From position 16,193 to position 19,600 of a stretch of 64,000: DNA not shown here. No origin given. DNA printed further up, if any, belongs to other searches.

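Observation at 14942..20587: Four-gene envelope operon: MprF/YbhN-type flippase-like protein, giant ABCG-type transporter with TerB-like head and ~240-aa outer loop, lipoprotein, small secreted protein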

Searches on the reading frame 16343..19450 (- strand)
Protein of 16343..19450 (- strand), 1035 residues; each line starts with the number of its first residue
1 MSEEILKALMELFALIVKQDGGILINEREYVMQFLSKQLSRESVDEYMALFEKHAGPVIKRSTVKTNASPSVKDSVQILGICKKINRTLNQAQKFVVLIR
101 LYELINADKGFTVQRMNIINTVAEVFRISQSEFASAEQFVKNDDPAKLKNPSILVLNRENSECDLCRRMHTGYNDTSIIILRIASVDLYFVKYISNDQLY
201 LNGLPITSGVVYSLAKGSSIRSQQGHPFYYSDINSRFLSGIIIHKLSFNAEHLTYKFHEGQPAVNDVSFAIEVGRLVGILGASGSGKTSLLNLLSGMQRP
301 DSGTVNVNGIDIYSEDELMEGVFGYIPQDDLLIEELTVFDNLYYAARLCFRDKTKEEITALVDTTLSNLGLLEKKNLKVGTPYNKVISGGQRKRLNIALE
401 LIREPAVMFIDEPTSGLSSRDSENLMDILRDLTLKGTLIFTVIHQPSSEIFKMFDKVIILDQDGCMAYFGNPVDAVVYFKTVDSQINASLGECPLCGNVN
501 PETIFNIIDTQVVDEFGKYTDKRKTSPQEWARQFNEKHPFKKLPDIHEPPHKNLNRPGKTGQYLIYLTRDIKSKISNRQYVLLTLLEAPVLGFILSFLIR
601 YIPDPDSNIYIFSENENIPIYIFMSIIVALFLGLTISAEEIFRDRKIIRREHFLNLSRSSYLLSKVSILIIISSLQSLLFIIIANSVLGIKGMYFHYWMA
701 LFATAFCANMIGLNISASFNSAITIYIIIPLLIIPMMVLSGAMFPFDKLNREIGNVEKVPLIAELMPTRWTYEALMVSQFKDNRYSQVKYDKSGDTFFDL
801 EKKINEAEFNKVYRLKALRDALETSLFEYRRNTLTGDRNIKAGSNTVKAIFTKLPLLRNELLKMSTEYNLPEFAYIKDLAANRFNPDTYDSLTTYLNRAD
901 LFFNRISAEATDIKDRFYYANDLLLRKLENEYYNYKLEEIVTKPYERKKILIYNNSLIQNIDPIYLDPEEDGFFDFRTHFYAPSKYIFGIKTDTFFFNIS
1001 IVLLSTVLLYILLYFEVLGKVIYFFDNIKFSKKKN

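Call 3: search_protein_families(library=pfam, proteins=[window:16343-19450:-], max_evalue=0.1)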
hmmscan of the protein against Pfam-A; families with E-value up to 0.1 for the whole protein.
window:16343-19450:- (1035 aa): 7 families
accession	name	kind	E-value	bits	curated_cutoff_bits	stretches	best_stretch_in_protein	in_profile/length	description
PF00005.33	ABC_tran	-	7.5e-31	108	25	1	264-415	1-137/137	ABC transporter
PF01061.29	ABC2_membrane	-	5.2e-25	88.7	26.9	1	562-780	2-211/211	ABC-2 type transporter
PF12698.13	ABC2_membrane_3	-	4.8e-10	39.5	31.6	1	619-777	162-317/347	ABC-2 family transporter protein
PF05099.18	TerB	-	3.4e-08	34.2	24.4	1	8-137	3-117/118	Tellurite resistance protein TerB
PF13304.12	AAA_21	-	2e-07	31.9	27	2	277-341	2-69/304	AAA domain, putative AbiEii toxin, Type IV TA system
PF19055.6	ABC2_membrane_7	-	2.8e-05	23.6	22.7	1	444-486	1-43/410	ABC-2 type transporter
PF20703.3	nSTAND1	-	0.072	13.1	27.1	0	264-292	23-51/379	Novel STAND NTPase 1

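Call 4: search_protein_families(library=ncbifam, proteins=[window:16343-19450:-], max_evalue=0.1)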
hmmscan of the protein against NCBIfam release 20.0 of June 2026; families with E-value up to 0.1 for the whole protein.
window:16343-19450:- (1035 aa): 190 families (the best 25 are shown)
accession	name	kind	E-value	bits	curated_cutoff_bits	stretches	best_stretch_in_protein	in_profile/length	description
TIGR00955.1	3a01204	subfamily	4.4e-75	253.5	736.35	1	262-810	39-583/617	pigment precursor permease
TIGR00956.1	3a01205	subfamily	4.9e-48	163.6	1959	2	262-471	777-987/1394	pleiotropic drug resistance family protein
TIGR01188.1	drrA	subfamily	1.8e-36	126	312.45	1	258-464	3-201/302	daunorubicin resistance ABC transporter, ATP-binding protein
TIGR03608.1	L_ocin_972_ABC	subfamily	8.4e-34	116.8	254.85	1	260-459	10-205/206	putative bacteriocin export ABC transporter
TIGR02673.1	FtsE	equivalog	1.8e-33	116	264.85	1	251-461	5-211/214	cell division ATP-binding protein FtsE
TIGR03375.1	type_I_sec_LssB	subfamily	1.5e-32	112.7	693.1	1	248-467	466-681/696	type I secretion system permease/ATPase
TIGR02857.1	CydD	equivalog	4.5e-32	111.7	435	1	247-458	321-527/529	thiol reductant ABC exporter subunit CydD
TIGR04521.1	ECF_ATPase_2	equivalog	8.1e-31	107.1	330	1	250-474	3-231/279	energy-coupling factor transporter ATPase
NF038007.1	ABC_ATP_DarD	equivalog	4.8e-30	104.7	375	1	263-460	20-213/218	darobactin export ABC transporter ATP-binding protein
TIGR00968.1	3a0106s01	subfamily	6.8e-30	104.3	342.75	1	262-465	14-208/237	sulfate ABC transporter ATP-binding protein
NF033858.1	ABC2_perm_RbbA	equivalog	1.3e-29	102.7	1050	2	246-436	265-447/909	ribosome-associated ATPase/putative transporter RbbA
TIGR03265.1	PhnT2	equivalog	5.4e-29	101.5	457.7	1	259-473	15-220/353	putative 2-aminoethylphosphonate ABC transporter ATP-binding protein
NF008442.0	PRK11288.1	equivalog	2.2e-28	98.8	689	1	257-464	16-219/504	L-arabinose ABC transporter ATP-binding protein AraG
TIGR03864.1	PQQ_ABC_ATP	hypoth_equivalog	2.6e-28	99.1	302.25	1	250-462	4-207/236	ABC transporter, ATP-binding subunit, PQQ-dependent alcohol dehydrogenase system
TIGR02868.1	CydC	equivalog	2.6e-28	99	329.05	1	245-445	332-529/530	thiol reductant ABC exporter subunit CydC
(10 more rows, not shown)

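Call 5: find_related_loci(query=window:16343-19450:-, collection=genome_contigs, flank=6000)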
Query window:16343-19450:- (1035 aa) in genome_contigs; peptide patterns used: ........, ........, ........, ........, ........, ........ (x = any residue, [..] = any of these).
386 stretches matched a pattern; 348 encode a relative of the query (tblastn E <= 1e-3); the best 80 are kept; 80 distinct loci.
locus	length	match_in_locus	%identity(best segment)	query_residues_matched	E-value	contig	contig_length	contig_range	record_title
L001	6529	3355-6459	87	1-1035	0e+0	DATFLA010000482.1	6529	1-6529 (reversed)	MAG TPA_asm: Bacteroidales bacterium isolate SMAG_U9185 k141_53955, whole genome shotgun sequence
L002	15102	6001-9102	83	1-1034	0e+0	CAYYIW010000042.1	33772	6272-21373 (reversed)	MAG TPA_asm: uncultured Rikenellaceae bacterium isolate binchicken_co94_293 genome assembly, contig: NODE_1681_length_33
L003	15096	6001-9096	79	1-1032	0e+0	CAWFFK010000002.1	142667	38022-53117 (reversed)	MAG: uncultured Bacteroidales bacterium isolate MFD02416.bin.2.233 genome assembly, contig: contig_100813, whole genome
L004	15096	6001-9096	78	1-1032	0e+0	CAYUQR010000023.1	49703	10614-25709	MAG TPA_asm: uncultured Rikenellaceae bacterium isolate binchicken_co129_657 genome assembly, contig: NODE_1631_length_4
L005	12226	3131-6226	74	1-1032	0e+0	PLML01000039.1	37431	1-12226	MAG: Bacteroidales bacterium isolate fen_980 73.20120800_E3D.18_contig_4206, whole genome shotgun sequence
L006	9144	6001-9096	73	1-1032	0e+0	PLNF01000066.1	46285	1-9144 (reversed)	MAG: Bacteroidales bacterium isolate fen_976 73.20120800_E2D.36_contig_2662, whole genome shotgun sequence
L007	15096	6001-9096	73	1-1032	0e+0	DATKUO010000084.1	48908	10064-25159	MAG TPA_asm: Bacteroidales bacterium isolate SMAG_U14109 k141_1192078, whole genome shotgun sequence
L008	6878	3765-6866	72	1-1032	0e+0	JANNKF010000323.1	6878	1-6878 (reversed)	MAG: Bacteroidales bacterium isolate SOY_4_C_metabat_21 SOY_4_C_k141_1661658, whole genome shotgun sequence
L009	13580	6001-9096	73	1-1032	0e+0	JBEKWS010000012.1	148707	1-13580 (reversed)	MAG: Bacteroidales bacterium isolate SPRUCE 633 SPRUCE_633_12, whole genome shotgun sequence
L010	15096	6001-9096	74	1-1032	0e+0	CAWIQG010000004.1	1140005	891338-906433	MAG: uncultured Bacteroidales bacterium isolate MFD01476.bin.1.83 genome assembly, contig: contig_54151, whole genome sh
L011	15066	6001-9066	73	1-1022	0e+0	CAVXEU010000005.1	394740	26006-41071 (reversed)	MAG: uncultured Bacteroidales bacterium isolate MFD02416.bin.1.219 genome assembly, contig: contig_43884, whole genome s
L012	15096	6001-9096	73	1-1030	0e+0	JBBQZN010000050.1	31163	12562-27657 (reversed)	MAG: Bacteroidales bacterium isolate Co_metawrap_2229 Cmw_2229_k141_1929632_length_31163_cov_36.2603, whole genome shotg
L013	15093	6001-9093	72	1-1032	0e+0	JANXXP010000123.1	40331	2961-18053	MAG: Bacteroidetes bacterium isolate GL140_3_metabat_15_sub GL140_3_k141_2254169, whole genome shotgun sequence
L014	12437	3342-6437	72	1-1032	0e+0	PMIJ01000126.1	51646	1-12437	MAG: Bacteroidales bacterium isolate fen_957 73.20120600_E3D.48_contig_3319, whole genome shotgun sequence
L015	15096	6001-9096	71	1-1032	0e+0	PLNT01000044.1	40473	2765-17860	MAG: Bacteroidales bacterium isolate fen_974 73.20120800_E1X.13_contig_7022, whole genome shotgun sequence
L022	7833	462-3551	71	1-1030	0e+0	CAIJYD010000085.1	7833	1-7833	MAG: uncultured Bacteroidetes bacterium isolate Loclat_bin-13856 genome assembly, contig: bin-13856:085/135, whole genom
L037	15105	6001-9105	67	1-1035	0e+0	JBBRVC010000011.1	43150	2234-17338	MAG: Bacteroidales bacterium isolate La3_metabat2.086 La3_metabat2.086_K_2475608_L_43150_cov_20.5463, whole genome shotg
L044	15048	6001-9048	67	1-1035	0e+0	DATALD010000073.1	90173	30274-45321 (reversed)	MAG TPA_asm: Bacteroidales bacterium isolate SMAG_U6955 k141_478588, whole genome shotgun sequence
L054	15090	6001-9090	73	1-1030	0e+0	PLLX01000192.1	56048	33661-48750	MAG: Bacteroidales bacterium isolate fen_983 73.20120800_E3S.44_contig_690, whole genome shotgun sequence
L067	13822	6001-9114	63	1-1035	0e+0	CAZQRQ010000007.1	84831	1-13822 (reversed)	MAG TPA_asm: uncultured Rikenellaceae bacterium isolate binchicken_co129_174 genome assembly, contig: NODE_493_length_84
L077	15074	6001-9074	61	1-1035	0e+0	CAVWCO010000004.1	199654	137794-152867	MAG: uncultured Bacteroidales bacterium isolate MFD03899.bin.2.192 genome assembly, contig: contig_11719, whole genome s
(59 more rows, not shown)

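Call 6: search_solved_structures(query=window:16343-19450:-, max_evalue=0.001)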
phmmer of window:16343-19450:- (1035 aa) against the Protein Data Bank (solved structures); distinct sequences matched with E-value up to 0.001: 564 (the best 60 are shown).
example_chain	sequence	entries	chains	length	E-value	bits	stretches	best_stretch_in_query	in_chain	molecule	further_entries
9iuk_A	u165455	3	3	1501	1.7e-44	155.3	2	262-471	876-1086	Pleiotropic ABC efflux transporter of multiple drugs CDR1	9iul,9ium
9s2c_A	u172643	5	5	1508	1.4e-43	152.2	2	259-475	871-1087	Pleiotropic ABC efflux transporter of multiple drugs CDR1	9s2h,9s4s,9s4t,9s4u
7w01_A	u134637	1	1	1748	8.2e-41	143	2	251-457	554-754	Phospholipid-transporting ATPase ABCA3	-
7lkp_A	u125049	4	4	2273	1.6e-40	142.1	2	260-472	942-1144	Retinal-specific phospholipid-transporting ATPase ABCA4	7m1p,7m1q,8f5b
7e7i_A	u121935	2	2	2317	1.6e-40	142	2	260-472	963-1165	Retinal-specific phospholipid-transporting ATPase ABCA4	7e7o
7p03_A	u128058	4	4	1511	4.1e-40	140.7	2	259-474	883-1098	Pleiotropic ABC efflux transporter of multiple drugs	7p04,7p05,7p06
7w02_A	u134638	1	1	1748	5.6e-40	140.3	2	251-457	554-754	Phospholipid-transporting ATPase ABCA3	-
7lkz_A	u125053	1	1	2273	1.1e-39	139.4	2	260-472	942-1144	Retinal-specific phospholipid-transporting ATPase ABCA4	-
7e7q_A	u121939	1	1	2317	1.1e-39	139.3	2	260-472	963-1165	Retinal-specific phospholipid-transporting ATPase ABCA4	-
7tby_A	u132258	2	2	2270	3.4e-36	127.8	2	245-494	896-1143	ATP-binding cassette, sub-family A (ABC1), member 1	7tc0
7tdt_A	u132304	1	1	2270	3.4e-36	127.8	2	245-494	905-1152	Phospholipid-transporting ATPase ABCA1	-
7tbz_A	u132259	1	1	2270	3.4e-36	127.8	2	245-494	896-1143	ATP-binding cassette, sub-family A (ABC1), member 1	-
5xjy_A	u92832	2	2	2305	3.5e-36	127.7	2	245-494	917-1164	ATP-binding cassette sub-family A member 1 | Phospholipid-transporting ATPase ABCA1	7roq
7r8c_A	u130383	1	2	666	1.1e-35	126.1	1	263-481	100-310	Isoform 4 of ATP-binding cassette sub-family G member 1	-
7fdv_A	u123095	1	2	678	2.1e-35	125.1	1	263-481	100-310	ATP-binding cassette sub-family G member 1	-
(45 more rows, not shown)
